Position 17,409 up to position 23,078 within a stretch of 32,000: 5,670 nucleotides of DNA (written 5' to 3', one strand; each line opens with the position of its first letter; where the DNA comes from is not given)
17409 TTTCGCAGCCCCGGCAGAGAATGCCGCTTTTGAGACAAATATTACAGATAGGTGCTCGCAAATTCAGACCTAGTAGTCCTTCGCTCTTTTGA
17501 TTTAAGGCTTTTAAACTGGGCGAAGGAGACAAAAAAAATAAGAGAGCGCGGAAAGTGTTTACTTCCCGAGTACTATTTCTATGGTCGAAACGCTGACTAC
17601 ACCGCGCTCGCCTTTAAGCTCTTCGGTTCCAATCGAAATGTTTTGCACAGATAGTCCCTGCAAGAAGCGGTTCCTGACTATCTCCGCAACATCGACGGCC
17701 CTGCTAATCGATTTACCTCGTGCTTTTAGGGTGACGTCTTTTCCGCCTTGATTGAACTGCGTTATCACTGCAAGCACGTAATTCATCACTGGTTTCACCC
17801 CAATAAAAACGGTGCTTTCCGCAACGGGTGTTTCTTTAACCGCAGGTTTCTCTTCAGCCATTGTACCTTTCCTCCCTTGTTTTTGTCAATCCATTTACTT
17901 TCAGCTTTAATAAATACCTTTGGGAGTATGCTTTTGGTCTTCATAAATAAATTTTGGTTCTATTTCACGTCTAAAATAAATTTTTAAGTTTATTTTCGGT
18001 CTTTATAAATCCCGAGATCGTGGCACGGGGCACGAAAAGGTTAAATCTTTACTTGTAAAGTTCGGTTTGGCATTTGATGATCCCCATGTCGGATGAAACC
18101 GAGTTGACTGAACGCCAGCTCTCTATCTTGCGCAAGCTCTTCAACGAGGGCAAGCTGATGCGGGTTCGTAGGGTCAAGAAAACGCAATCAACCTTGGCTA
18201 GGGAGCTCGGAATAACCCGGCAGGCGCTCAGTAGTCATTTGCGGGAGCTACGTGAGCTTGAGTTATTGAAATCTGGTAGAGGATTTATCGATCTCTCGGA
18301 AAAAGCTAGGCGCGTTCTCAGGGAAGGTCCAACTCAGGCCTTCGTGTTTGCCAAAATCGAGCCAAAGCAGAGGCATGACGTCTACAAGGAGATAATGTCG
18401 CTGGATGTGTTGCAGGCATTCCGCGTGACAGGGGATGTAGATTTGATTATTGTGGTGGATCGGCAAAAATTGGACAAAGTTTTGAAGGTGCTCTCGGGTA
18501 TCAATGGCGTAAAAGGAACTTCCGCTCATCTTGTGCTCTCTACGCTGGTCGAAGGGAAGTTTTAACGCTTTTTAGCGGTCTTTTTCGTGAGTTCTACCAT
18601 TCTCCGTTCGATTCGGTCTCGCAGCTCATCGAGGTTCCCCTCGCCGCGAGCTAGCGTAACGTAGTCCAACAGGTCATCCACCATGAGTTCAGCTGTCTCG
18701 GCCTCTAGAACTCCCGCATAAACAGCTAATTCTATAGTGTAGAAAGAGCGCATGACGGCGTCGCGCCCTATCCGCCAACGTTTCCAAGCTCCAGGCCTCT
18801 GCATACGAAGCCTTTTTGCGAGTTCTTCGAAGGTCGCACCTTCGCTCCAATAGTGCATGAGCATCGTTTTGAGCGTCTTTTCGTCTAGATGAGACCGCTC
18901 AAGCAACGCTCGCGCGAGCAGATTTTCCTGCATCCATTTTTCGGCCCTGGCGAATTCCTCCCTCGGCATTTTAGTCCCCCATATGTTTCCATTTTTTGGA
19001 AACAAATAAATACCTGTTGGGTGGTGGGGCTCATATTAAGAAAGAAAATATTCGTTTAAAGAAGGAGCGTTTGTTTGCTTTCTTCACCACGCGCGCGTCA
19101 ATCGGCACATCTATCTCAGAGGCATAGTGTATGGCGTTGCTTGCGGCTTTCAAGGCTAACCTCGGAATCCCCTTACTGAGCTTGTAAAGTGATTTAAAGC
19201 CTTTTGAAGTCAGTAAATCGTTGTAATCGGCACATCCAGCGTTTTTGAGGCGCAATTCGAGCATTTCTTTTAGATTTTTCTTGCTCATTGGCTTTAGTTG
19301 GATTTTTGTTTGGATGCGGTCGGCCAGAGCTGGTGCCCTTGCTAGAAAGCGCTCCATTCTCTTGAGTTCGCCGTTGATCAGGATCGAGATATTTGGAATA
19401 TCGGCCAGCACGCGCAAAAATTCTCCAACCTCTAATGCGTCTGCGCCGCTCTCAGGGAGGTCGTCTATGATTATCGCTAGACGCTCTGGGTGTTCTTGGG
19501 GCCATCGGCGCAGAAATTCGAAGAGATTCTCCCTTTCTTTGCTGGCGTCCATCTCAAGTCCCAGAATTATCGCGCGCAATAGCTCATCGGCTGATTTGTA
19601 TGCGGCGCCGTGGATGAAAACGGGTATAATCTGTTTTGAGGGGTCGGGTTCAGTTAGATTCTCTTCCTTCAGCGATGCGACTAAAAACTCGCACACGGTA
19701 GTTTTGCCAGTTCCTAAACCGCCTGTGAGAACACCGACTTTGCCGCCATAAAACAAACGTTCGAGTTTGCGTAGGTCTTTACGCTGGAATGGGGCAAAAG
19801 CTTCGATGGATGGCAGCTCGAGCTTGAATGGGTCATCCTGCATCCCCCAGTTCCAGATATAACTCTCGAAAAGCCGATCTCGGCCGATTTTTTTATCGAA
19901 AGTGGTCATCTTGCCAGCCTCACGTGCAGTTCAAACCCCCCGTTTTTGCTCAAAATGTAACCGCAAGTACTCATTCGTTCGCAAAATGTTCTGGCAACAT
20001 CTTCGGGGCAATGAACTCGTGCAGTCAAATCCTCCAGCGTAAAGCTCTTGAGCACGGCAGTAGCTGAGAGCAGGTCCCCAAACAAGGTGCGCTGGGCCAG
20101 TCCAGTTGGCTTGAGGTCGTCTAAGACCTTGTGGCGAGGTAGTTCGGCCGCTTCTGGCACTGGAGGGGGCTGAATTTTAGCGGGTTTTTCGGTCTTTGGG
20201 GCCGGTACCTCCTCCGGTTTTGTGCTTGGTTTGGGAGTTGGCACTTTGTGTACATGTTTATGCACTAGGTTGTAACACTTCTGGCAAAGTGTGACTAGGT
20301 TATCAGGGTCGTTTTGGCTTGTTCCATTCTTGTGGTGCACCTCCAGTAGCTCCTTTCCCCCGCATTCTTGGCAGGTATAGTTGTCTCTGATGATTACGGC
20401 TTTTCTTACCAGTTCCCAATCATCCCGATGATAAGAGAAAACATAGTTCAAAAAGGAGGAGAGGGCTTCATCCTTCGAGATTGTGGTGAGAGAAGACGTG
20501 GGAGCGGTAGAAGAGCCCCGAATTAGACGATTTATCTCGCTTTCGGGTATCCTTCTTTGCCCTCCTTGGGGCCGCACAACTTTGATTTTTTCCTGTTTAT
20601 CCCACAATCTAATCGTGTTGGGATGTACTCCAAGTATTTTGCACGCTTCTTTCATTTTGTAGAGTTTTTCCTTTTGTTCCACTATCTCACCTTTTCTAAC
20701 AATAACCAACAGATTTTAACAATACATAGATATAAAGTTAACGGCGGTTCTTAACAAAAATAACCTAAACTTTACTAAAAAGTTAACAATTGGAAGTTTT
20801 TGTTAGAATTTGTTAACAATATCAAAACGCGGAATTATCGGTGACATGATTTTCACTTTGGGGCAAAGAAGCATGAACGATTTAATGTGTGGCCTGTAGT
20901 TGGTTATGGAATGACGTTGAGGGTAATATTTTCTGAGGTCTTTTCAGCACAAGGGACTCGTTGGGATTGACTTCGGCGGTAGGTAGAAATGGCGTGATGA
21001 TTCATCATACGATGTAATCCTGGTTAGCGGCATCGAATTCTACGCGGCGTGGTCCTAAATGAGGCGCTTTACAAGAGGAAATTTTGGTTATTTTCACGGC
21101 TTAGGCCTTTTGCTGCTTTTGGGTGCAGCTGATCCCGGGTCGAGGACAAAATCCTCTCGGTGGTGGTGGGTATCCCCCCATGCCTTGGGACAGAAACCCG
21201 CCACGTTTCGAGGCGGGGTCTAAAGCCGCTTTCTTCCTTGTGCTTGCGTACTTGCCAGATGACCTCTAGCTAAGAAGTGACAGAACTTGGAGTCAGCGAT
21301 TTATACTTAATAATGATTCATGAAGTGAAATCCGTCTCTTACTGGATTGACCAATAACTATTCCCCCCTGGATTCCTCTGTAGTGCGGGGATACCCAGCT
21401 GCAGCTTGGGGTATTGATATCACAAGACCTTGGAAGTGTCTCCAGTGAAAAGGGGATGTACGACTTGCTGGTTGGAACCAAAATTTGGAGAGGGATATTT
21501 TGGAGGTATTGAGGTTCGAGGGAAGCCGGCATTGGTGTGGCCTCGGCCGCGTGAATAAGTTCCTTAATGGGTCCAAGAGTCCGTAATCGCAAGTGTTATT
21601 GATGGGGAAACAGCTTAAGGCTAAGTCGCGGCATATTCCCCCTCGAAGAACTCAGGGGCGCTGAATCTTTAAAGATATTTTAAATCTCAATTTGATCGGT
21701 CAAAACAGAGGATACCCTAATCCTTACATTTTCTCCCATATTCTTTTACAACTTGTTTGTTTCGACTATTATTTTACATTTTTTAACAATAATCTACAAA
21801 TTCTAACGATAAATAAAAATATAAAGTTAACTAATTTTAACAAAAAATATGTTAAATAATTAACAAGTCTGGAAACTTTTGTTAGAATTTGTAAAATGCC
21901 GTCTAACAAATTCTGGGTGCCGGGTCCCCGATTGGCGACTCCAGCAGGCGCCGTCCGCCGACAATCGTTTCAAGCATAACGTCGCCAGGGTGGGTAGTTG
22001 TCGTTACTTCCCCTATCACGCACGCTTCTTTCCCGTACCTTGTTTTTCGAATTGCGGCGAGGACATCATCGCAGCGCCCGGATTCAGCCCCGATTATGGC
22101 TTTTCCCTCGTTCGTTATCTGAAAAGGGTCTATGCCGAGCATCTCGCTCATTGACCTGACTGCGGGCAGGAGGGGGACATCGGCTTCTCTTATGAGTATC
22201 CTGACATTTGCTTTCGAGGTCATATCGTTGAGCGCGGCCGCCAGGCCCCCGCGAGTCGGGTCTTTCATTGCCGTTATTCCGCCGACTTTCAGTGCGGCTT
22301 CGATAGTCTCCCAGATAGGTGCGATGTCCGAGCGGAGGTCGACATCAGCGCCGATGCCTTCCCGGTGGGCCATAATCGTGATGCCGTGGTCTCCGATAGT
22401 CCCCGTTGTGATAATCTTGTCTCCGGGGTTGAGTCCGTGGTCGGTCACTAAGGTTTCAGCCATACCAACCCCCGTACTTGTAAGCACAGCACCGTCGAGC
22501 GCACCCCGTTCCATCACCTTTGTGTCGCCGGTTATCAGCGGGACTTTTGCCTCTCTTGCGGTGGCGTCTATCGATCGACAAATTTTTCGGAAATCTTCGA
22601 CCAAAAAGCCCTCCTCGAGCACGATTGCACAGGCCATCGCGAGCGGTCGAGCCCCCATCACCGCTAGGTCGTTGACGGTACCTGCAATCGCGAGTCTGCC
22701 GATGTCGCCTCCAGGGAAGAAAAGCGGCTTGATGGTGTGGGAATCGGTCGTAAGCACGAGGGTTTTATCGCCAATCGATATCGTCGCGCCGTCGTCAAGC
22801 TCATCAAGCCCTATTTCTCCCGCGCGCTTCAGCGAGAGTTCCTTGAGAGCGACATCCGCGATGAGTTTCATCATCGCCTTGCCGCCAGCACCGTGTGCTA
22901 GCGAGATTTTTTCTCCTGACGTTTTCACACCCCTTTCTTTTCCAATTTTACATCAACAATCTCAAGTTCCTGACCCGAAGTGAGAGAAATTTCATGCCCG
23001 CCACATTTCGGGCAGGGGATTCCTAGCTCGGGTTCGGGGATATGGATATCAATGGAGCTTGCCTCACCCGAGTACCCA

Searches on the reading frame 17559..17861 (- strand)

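Call 34: search_protein_families(library=pfam, proteins=[window:17559-17861:-], max_evalue=1)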
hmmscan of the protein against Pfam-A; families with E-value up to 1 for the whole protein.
window:17559-17861:- (100 aa): 2 families
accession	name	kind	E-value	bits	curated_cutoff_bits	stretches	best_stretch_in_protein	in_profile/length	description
PF01918.27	Alba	-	4e-20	71.8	25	1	17-78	2-65/66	Alba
PF12328.13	Rpp20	-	0.061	13.7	24.6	1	37-63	43-69/118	Rpp20 subunit of nuclear RNase MRP and P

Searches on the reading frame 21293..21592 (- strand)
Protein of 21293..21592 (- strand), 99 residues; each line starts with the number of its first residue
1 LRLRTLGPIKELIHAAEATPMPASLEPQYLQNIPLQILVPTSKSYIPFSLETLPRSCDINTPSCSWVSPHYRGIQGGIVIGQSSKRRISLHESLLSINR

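Call 11: search_protein_families(library=padloc, proteins=[window:21293-21592:-], max_evalue=0.01)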
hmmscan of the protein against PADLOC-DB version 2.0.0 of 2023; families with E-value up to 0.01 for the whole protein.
window:21293-21592:- (99 aa): 0 families

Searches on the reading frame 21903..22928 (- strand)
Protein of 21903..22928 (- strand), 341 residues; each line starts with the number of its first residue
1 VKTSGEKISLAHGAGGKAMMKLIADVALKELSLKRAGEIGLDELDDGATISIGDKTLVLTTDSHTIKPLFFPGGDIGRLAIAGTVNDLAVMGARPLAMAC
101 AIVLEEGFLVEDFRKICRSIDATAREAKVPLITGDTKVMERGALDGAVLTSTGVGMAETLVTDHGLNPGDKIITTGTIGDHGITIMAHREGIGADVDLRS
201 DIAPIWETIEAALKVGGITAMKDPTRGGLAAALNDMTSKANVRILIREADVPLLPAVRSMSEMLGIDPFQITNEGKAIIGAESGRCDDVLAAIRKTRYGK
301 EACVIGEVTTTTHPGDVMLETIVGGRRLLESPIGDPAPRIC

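Call 8: search_protein_families(library=pfam, proteins=[window:21903-22928:-], max_evalue=0.01)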
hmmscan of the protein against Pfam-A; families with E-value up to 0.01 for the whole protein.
window:21903-22928:- (341 aa): 2 families
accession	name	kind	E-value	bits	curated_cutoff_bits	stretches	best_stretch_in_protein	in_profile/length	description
PF00586.29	AIRS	-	1.3e-24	87.2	24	1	45-156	2-111/112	AIR synthase related protein, N-terminal domain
PF02769.27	AIRS_C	-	2.4e-22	80.2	23.1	1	168-313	2-150/156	AIR synthase related protein, C-terminal domain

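Call 13: find_encoding_contigs(protein=window:21903-22928:-, flank=6000, max_places=10)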
Protein window:21903-22928:- (341 aa): 2 contigs read that carry it; 1 place shown.
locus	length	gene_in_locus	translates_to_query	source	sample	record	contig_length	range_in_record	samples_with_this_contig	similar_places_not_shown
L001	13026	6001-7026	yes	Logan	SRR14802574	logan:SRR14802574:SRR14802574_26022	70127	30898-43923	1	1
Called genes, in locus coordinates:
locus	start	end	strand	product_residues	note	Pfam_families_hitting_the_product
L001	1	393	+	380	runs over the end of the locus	PF00037:Fer4 (weak), PF04422:FrhB_FdhB_N, PF04432:FrhB_FdhB_C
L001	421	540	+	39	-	-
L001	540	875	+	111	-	-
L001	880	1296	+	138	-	PF01058:Oxidored_q6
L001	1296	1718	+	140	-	PF00329:Complex1_30kDa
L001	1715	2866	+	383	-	PF00374:NiFeSe_Hases, PF00346:Complex1_49kDa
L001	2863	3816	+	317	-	PF00146:NADHdh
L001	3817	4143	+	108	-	PF12797:Fer4_2 (faint), PF00037:Fer4, PF12837:Fer4_6 (faint), PF13237:Fer4_10, PF14697:Fer4_21, PF12838:Fer4_7, PF13187:Fer4_9, PF00037:Fer4, +1 more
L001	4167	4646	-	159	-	PF01750:HycI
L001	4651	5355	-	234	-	PF02811:PHP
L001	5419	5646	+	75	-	PF01455:HupF_HypC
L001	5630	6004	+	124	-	PF01155:HypA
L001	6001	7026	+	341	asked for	PF00586:AIRS, PF02769:AIRS_C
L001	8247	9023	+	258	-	PF00376:MerR, PF12728:HTH_17, PF13411:MerR_1 (weak)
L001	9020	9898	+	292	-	PF13401:AAA_22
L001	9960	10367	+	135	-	-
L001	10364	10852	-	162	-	PF04967:HTH_10 (faint), PF12840:HTH_20 (faint), PF12802:MarR_2 (faint), PF01037:AsnC_trans_reg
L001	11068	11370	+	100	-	PF01918:Alba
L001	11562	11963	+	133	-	-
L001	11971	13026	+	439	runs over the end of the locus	PF01336:tRNA_anti-codon, PF00152:tRNA-synt_2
